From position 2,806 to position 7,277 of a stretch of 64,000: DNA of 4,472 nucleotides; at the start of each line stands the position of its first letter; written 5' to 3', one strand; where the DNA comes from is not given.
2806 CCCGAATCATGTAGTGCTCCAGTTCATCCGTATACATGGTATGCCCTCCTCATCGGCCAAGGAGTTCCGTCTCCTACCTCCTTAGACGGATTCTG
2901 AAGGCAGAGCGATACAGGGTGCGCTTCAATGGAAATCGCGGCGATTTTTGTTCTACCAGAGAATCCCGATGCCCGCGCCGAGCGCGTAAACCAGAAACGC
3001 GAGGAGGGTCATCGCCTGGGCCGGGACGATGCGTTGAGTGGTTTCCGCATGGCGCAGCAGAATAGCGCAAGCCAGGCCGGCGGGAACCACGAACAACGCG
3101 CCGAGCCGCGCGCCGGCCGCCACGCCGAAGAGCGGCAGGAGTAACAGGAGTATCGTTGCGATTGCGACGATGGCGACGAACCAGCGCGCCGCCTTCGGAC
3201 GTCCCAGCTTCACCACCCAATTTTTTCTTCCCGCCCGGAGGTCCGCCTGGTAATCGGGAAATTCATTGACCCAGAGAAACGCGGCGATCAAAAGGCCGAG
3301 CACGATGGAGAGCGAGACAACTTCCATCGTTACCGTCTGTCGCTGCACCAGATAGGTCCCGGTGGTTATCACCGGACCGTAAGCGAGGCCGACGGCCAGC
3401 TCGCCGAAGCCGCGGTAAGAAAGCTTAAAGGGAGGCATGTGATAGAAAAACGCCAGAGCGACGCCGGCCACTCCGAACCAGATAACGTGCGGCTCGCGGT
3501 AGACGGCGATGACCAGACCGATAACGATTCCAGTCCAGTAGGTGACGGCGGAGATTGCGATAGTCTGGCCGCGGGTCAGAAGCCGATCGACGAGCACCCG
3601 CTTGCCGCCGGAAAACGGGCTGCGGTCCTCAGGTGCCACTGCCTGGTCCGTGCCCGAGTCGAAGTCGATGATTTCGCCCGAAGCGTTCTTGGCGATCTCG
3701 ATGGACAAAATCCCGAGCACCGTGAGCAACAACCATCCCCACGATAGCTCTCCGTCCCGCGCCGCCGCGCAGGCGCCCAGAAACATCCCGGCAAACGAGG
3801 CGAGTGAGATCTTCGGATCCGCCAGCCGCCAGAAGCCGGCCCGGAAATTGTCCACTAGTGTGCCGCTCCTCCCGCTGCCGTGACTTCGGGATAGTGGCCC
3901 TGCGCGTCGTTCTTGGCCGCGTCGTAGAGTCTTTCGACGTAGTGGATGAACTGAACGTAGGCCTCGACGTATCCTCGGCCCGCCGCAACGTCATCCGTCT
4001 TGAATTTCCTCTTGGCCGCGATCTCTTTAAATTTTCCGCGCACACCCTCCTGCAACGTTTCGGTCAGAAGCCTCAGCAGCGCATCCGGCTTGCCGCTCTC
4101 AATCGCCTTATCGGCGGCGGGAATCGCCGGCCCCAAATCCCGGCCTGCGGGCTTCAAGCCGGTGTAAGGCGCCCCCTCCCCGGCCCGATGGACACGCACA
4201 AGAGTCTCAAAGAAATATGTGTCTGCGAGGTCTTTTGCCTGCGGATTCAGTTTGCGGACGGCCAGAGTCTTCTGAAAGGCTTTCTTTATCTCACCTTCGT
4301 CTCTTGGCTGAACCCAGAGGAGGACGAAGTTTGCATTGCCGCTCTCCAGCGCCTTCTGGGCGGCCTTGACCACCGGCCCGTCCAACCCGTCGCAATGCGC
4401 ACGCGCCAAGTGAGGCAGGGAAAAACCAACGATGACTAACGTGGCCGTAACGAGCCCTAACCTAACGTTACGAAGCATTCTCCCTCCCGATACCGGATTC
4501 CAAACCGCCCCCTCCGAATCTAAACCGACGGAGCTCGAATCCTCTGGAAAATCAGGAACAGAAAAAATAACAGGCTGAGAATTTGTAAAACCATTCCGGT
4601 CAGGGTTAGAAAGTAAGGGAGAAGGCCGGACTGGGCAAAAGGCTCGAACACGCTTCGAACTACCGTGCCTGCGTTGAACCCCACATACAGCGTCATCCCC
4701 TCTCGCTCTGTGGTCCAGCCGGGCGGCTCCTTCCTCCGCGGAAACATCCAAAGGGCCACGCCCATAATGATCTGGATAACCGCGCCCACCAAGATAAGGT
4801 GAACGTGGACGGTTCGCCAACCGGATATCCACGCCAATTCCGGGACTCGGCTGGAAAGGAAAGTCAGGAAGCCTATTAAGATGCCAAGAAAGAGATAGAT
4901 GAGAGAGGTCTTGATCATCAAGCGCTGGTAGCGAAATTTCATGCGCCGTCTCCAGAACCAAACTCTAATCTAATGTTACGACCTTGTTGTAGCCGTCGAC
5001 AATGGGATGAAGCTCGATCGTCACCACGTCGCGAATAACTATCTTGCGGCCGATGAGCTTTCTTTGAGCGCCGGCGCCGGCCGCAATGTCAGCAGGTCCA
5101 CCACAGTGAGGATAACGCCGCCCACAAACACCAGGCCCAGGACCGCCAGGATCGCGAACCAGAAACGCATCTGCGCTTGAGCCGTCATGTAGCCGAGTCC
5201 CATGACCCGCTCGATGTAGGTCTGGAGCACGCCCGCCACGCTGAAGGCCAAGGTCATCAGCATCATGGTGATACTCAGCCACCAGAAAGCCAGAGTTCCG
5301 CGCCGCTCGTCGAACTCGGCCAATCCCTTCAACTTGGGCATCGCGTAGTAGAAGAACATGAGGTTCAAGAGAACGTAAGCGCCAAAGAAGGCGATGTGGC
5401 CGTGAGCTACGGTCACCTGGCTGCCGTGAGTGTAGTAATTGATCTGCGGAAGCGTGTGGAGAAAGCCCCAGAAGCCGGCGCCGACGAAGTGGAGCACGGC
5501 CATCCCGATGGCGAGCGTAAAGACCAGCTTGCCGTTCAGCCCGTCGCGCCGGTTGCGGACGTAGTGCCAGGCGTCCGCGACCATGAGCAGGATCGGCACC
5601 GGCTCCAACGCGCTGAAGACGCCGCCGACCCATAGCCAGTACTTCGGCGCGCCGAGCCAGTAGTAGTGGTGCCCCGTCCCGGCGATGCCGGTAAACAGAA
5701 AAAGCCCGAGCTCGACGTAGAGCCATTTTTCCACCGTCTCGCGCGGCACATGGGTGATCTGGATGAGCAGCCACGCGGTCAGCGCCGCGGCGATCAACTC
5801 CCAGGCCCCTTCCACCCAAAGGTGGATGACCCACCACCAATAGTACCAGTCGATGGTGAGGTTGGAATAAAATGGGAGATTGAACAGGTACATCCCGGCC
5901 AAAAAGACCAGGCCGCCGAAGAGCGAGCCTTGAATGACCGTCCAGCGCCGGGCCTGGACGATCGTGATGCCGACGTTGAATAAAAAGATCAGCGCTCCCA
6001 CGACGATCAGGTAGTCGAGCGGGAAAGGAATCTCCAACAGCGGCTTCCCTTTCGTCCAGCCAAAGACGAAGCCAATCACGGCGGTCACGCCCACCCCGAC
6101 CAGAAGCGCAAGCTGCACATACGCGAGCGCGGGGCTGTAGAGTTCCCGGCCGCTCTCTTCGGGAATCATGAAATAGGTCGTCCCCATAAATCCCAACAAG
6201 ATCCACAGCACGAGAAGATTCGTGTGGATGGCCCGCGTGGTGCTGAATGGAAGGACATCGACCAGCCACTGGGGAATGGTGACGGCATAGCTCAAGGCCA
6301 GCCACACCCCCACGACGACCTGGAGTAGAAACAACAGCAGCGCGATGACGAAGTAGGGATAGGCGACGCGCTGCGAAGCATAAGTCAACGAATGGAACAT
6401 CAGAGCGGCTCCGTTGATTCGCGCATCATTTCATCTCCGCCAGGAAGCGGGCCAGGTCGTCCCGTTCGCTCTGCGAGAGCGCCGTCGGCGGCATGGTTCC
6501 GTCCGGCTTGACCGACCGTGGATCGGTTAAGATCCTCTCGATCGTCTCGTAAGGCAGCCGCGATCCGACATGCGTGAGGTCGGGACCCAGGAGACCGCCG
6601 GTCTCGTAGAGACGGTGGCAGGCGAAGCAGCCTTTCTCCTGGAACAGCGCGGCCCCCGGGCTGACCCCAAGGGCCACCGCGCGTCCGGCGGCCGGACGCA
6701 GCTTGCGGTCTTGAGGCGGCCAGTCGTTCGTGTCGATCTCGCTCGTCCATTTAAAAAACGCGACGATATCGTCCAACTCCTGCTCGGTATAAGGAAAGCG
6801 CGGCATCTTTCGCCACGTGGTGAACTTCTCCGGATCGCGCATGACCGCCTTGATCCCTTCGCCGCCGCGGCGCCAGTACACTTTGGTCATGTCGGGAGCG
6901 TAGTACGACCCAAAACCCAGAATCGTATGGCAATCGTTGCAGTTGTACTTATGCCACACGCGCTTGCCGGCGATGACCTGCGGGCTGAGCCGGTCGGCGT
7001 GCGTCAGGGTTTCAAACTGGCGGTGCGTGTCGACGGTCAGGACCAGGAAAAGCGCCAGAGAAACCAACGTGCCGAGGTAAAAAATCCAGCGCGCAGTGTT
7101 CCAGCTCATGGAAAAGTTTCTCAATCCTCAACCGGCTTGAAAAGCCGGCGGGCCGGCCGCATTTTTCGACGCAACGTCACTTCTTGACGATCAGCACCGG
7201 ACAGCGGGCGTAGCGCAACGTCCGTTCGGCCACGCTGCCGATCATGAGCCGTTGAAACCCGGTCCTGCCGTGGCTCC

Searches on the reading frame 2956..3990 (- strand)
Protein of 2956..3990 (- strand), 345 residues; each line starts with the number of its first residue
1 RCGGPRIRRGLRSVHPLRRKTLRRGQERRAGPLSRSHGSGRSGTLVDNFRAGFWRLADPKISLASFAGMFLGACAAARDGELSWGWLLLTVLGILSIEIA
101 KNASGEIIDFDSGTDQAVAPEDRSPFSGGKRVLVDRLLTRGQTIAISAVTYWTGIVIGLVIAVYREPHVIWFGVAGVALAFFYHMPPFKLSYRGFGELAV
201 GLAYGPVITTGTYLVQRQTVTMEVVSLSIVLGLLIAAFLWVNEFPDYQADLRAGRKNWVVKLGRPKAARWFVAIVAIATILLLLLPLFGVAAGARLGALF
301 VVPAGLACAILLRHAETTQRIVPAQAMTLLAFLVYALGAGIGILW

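Call 61: search_protein_families(library=pfam, proteins=[window:2956-3990:-], max_evalue=0.00001)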
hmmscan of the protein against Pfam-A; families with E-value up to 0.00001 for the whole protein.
window:2956-3990:- (345 aa): 1 family
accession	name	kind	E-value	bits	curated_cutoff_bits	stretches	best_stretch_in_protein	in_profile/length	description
PF01040.23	UbiA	-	5.6e-28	98.3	34.2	1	70-332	5-246/250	UbiA prenyltransferase family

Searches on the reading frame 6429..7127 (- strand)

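Call 61: search_protein_families(library=pfam, proteins=[window:6429-7127:-], max_evalue=0.00001)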
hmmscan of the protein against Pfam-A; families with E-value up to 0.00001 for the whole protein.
window:6429-7127:- (233 aa): 4 families
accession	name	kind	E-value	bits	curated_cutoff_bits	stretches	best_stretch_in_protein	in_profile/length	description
PF00034.26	Cytochrom_C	-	4.6e-18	66.7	21.3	2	156-232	2-89/90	Cytochrome c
PF13442.11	Cytochrome_CBB3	-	8.4e-15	55.3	27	1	156-229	4-68/68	Cytochrome C oxidase, cbb3-type, subunit III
PF22085.1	NorB_cytochrome_c-like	-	6.6e-08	33.5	29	0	50-97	17-64/181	Nitric oxide reductase subunit B, cytochrome c-like domain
PF02433.20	FixO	-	2e-07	31.2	29.6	0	181-228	103-150/219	Cytochrome C oxidase, mono-heme subunit/FixO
